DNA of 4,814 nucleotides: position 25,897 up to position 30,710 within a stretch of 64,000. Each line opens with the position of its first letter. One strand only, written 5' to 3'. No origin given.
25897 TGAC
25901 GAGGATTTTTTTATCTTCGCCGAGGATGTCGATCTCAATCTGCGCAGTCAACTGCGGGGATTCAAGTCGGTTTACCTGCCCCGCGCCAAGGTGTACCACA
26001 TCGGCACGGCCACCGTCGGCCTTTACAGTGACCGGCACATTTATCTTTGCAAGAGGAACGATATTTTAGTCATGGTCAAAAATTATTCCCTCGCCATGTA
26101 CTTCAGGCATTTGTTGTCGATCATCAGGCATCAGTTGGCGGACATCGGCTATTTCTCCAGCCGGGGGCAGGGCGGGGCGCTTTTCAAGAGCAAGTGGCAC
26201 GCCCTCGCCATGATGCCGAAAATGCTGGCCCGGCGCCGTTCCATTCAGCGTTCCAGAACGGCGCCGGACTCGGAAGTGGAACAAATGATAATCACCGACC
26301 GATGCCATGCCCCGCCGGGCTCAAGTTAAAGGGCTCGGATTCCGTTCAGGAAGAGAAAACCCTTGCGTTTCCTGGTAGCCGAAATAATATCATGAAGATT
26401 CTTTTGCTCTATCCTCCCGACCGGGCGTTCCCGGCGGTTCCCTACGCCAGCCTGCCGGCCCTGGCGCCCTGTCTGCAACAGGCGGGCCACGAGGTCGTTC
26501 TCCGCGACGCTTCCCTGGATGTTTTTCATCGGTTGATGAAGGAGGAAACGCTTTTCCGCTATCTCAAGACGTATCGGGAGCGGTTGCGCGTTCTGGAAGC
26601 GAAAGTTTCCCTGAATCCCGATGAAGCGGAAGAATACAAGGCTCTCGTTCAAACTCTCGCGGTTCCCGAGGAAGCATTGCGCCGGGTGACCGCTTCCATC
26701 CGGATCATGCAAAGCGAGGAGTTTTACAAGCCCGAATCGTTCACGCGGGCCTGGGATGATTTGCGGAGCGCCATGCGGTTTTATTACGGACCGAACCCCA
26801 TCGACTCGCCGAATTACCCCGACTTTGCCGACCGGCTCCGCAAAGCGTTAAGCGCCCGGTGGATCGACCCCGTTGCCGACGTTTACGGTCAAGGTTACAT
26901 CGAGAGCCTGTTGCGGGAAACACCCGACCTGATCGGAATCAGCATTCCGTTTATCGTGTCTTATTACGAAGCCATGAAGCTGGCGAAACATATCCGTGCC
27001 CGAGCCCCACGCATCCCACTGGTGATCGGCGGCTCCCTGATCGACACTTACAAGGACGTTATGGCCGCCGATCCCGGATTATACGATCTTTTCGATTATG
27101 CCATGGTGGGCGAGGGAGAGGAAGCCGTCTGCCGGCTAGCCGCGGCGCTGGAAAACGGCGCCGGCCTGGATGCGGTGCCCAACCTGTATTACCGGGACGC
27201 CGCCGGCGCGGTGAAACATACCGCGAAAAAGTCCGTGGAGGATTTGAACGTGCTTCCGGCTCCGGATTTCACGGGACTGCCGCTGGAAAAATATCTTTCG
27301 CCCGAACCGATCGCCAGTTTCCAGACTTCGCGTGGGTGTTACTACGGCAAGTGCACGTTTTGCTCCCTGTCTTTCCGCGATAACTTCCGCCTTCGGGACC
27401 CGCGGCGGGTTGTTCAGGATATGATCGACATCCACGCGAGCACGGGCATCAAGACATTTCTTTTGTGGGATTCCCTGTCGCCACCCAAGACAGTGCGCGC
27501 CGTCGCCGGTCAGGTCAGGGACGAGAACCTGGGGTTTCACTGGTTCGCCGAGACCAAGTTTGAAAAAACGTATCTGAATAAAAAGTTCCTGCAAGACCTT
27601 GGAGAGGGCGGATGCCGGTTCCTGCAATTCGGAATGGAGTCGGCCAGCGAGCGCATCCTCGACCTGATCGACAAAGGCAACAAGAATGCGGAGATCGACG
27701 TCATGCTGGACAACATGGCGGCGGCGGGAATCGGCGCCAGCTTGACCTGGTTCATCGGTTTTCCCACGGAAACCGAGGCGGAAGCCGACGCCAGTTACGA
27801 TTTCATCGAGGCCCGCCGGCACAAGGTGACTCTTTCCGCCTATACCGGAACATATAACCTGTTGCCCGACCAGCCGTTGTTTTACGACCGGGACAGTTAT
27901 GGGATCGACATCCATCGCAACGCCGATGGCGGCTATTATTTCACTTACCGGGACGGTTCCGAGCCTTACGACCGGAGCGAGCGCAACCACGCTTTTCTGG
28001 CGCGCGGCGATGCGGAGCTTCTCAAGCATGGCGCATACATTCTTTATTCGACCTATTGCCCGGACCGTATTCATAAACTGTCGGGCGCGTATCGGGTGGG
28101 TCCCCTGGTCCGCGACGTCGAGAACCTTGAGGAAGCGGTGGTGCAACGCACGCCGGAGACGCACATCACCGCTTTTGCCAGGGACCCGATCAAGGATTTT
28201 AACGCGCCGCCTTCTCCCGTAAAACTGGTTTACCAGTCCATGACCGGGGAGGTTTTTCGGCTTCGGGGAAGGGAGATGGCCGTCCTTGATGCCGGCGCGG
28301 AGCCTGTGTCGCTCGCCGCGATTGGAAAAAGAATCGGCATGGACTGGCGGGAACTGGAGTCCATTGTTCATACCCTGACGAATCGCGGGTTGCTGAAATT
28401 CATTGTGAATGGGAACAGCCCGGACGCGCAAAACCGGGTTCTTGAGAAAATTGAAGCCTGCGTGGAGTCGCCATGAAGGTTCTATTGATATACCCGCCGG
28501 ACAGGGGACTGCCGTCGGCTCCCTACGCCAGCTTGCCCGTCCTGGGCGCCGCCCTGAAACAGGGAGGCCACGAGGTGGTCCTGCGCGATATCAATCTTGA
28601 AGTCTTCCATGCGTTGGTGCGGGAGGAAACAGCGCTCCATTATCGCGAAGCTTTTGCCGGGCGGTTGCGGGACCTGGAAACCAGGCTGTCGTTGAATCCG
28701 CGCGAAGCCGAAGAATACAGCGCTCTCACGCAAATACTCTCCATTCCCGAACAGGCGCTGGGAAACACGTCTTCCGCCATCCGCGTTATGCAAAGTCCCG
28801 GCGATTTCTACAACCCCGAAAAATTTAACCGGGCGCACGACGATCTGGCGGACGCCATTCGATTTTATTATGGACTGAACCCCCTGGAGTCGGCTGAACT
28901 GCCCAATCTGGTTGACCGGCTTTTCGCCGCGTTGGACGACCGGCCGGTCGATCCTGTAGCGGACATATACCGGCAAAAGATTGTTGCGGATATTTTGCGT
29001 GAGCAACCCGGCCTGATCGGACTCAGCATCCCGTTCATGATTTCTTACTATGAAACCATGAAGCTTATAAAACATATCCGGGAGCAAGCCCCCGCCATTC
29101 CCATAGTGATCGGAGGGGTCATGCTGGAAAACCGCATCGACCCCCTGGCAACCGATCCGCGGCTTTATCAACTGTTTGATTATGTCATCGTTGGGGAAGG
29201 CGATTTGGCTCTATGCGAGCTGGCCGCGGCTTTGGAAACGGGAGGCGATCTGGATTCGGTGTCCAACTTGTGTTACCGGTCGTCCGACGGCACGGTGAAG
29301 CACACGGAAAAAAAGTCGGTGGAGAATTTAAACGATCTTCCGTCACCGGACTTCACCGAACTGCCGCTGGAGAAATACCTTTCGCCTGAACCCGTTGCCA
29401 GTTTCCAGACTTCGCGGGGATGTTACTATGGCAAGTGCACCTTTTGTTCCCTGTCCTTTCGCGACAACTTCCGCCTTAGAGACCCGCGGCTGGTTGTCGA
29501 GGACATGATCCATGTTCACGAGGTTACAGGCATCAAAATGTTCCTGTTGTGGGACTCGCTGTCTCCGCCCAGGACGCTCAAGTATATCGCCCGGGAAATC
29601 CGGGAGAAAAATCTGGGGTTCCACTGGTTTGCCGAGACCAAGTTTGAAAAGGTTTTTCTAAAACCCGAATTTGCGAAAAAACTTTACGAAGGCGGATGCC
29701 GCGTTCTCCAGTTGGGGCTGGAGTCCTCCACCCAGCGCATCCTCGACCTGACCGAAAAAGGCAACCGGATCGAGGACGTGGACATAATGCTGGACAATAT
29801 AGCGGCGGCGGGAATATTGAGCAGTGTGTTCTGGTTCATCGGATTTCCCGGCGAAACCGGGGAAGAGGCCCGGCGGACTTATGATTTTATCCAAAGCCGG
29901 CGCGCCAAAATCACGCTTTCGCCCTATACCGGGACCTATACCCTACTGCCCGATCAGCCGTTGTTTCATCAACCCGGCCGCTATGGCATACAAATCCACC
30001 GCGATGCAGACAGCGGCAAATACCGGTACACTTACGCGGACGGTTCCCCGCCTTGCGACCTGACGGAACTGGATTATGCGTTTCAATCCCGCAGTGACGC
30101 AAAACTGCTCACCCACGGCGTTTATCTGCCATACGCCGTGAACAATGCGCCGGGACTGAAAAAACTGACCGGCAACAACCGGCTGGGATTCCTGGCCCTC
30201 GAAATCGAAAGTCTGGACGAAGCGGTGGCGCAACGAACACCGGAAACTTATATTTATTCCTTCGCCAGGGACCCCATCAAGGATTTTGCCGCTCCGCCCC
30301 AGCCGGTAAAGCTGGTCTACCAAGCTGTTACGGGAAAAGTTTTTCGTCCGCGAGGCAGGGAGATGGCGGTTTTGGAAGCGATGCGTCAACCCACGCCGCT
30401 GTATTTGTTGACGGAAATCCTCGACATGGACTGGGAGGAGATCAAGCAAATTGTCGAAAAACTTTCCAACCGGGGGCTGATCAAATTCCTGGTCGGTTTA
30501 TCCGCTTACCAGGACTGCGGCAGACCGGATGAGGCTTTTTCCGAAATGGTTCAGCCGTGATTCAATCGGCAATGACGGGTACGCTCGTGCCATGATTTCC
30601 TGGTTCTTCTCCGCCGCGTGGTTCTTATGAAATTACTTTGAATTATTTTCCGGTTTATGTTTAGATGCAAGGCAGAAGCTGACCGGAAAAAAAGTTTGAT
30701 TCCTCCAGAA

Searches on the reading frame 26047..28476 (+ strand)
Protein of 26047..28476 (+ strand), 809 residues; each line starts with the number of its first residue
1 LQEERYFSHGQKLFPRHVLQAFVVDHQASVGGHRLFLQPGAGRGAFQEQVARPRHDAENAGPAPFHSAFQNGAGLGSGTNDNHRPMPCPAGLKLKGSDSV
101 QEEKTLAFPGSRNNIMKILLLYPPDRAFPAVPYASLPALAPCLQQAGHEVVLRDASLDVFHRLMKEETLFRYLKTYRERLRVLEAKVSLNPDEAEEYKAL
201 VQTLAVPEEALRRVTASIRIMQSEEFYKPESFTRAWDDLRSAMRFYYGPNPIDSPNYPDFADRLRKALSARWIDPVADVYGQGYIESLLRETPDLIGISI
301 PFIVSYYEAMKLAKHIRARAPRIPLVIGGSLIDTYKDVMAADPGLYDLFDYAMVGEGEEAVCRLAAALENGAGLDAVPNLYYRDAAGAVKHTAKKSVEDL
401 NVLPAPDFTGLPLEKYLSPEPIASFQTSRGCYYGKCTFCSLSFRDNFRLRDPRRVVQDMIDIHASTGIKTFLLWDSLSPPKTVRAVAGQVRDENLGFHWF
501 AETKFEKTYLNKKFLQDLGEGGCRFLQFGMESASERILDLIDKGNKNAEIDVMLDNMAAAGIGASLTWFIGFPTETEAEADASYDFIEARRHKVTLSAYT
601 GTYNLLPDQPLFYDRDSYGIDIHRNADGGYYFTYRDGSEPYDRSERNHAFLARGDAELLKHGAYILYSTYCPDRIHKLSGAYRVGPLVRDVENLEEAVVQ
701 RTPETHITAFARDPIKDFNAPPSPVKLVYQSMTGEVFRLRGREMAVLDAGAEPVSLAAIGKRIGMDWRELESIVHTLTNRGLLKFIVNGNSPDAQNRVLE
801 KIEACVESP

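Call 3: search_protein_families(library=pfam, proteins=[window:26047-28476:+], max_evalue=0.01)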
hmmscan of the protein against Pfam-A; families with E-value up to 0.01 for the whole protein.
window:26047-28476:+ (809 aa): 3 families
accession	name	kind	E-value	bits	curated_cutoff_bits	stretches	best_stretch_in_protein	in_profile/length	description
PF04055.27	Radical_SAM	-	1.8e-10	41.7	29.5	1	427-587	3-166/166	Radical SAM superfamily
PF02310.24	B12-binding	-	2.3e-10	40.8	32.1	1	285-364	44-120/121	B12 binding domain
PF19864.5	Radical_SAM_N2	-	0.0033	17.3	29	1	302-370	59-127/151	Radical SAM proteins, N-terminal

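Call 4: search_protein_families(library=ncbifam, proteins=[window:26047-28476:+], max_evalue=0.01)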
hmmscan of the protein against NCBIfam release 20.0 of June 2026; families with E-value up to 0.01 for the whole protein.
window:26047-28476:+ (809 aa): 20 families
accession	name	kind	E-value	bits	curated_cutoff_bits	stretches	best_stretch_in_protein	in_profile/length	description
TIGR03975.1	rSAM_ocin_1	subfamily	3.6e-37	128.1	281.85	1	275-620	111-459/606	RiPP maturation radical SAM C-methyltransferase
NF050148.1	rSAM_ApyD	equivalog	4.2e-34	118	750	1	286-593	68-369/645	RiPP biosynthesis radical SAM protein ApyD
TIGR04479.1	bcpD_PhpK_rSAM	subfamily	2.4e-29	102.1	600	1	285-620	102-436/504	PhpK family radical SAM P-methyltransferase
TIGR02026.1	BchE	equivalog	1.5e-24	86.7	481.35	1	283-586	54-361/497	magnesium-protoporphyrin IX monomethyl ester anaerobic oxidative cyclase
TIGR04072.2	rSAM_ladder_B12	equivalog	5.5e-21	74.7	360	1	309-611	86-368/443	lipid biosynthesis B12-binding/radical SAM protein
TIGR03471.1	HpnJ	equivalog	9.1e-17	61.1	577.6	1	305-587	80-362/472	hopanoid biosynthesis associated radical SAM protein HpnJ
TIGR04367.1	HpnR_B12_rSAM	equivalog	1.8e-16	59.8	650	1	283-543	51-306/490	hopanoid C-3 methylase HpnR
TIGR04385.1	B12_rSAM_cofa1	equivalog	3.2e-15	56.3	450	1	313-589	90-363/438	B12 lower ligand biosynthesis radical SAM protein BzaD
TIGR04013.1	B12_SAM_MJ_1487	hypoth_equivalog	4.6e-15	55.4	251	2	345-456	87-186/382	TIGR04013 family B12-binding domain/radical SAM domain-containing protein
TIGR04190.1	B12_SAM_Ta0216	equivalog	5.1e-14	51.8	500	1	293-589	80-393/554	TIGR04190 family B12-binding domain/radical SAM domain protein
TIGR04014.1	B12_SAM_MJ_0865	equivalog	1.5e-12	47.1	360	2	350-464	91-203/434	methyl-coenzyme M reductase glutamine C-methyltransferase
NF040546.1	rSAM_CUAEP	equivalog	6.5e-12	44.9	500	1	293-588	48-339/468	CUAEP/CCAEP-tail radical SAM (seleno)protein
NF038361.1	rSAM_Sden_1168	equivalog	5.6e-11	41.7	575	1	298-589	146-450/560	Sden_1168 family B12-binding radical SAM P-methyltransferase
TIGR04295.1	B12_rSAM_oligo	hypoth_equivalog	1.7e-09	36.8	400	1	350-545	125-316/422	TIGR04295 family B12-binding domain-containing radical SAM protein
NF040542.1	rSAM_RCCLKC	equivalog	2.2e-09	37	450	1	276-573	33-332/423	arsinothricin biosynthesis radical SAM protein ArsL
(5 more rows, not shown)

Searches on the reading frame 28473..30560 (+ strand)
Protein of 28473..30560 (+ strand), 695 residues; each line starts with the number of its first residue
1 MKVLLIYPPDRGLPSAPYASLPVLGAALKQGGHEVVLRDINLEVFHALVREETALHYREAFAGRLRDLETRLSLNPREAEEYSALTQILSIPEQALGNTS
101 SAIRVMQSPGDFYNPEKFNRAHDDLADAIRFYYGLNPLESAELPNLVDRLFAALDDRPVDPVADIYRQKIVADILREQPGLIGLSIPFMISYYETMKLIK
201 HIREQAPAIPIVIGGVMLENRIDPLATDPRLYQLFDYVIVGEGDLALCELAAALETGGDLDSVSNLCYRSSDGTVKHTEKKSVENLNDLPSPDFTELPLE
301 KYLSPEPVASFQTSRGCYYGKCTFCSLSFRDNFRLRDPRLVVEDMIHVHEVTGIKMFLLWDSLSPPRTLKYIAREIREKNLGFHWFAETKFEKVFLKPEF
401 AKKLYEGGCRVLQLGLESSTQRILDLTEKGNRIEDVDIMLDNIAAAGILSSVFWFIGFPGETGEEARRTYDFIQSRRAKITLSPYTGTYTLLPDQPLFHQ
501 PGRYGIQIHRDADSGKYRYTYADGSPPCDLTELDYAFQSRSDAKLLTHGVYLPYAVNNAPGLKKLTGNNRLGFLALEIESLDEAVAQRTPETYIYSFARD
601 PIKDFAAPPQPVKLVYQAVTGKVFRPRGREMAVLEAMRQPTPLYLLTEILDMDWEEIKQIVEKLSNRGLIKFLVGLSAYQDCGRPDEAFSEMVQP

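Call 3: search_protein_families(library=pfam, proteins=[window:28473-30560:+], max_evalue=0.01)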
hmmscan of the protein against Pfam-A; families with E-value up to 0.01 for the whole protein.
window:28473-30560:+ (695 aa): 2 families
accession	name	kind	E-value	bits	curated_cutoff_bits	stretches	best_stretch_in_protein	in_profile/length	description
PF04055.27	Radical_SAM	-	6.8e-15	56.1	29.5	1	313-473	3-166/166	Radical SAM superfamily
PF02310.24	B12-binding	-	2.4e-10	40.8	32.1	1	168-250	41-120/121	B12 binding domain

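Call 4: search_protein_families(library=ncbifam, proteins=[window:28473-30560:+], max_evalue=0.01)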
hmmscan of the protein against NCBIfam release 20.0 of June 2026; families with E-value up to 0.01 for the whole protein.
window:28473-30560:+ (695 aa): 20 families
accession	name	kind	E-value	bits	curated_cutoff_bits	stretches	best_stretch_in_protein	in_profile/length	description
TIGR03975.1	rSAM_ocin_1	subfamily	3.9e-40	137.9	281.85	1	164-555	114-489/606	RiPP maturation radical SAM C-methyltransferase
TIGR04479.1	bcpD_PhpK_rSAM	subfamily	6.2e-36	123.8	600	1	167-477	99-410/504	PhpK family radical SAM P-methyltransferase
NF050148.1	rSAM_ApyD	equivalog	5.1e-30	104.4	750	1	164-517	61-406/645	RiPP biosynthesis radical SAM protein ApyD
TIGR02026.1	BchE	equivalog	4.6e-25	88.4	481.35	1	164-475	49-364/497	magnesium-protoporphyrin IX monomethyl ester anaerobic oxidative cyclase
TIGR03471.1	HpnJ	equivalog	1.6e-23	83.4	577.6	1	191-488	80-381/472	hopanoid biosynthesis associated radical SAM protein HpnJ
TIGR04072.2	rSAM_ladder_B12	equivalog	4.3e-23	81.7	360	1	195-506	86-377/443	lipid biosynthesis B12-binding/radical SAM protein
TIGR04013.1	B12_SAM_MJ_1487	hypoth_equivalog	3.9e-18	65.5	251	2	150-337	16-181/382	TIGR04013 family B12-binding domain/radical SAM domain-containing protein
TIGR04385.1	B12_rSAM_cofa1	equivalog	2.7e-16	59.8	450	1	199-474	90-362/438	B12 lower ligand biosynthesis radical SAM protein BzaD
NF038361.1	rSAM_Sden_1168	equivalog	7.3e-15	54.5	575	1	232-474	196-449/560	Sden_1168 family B12-binding radical SAM P-methyltransferase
TIGR04367.1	HpnR_B12_rSAM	equivalog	3.8e-14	52.1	650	1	172-429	54-306/490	hopanoid C-3 methylase HpnR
NF033712.0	B12_rSAM_KedN5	subfamily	3.5e-12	45.4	700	1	170-325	53-211/624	KedN5 family methylcobalamin-dependent radical SAM C-methyltransferase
TIGR04014.1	B12_SAM_MJ_0865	equivalog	1.1e-11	44.2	360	2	235-345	90-198/434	methyl-coenzyme M reductase glutamine C-methyltransferase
NF040542.1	rSAM_RCCLKC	equivalog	2.1e-10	40.4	450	1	153-474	22-348/423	arsinothricin biosynthesis radical SAM protein ArsL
TIGR04190.1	B12_SAM_Ta0216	equivalog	2.1e-10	39.8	500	1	195-509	96-434/554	TIGR04190 family B12-binding domain/radical SAM domain protein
TIGR04428.1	B12_rSAM_trp_MT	equivalog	4.3e-10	38.6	500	2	196-282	84-165/558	tryptophan 2-C-methyltransferase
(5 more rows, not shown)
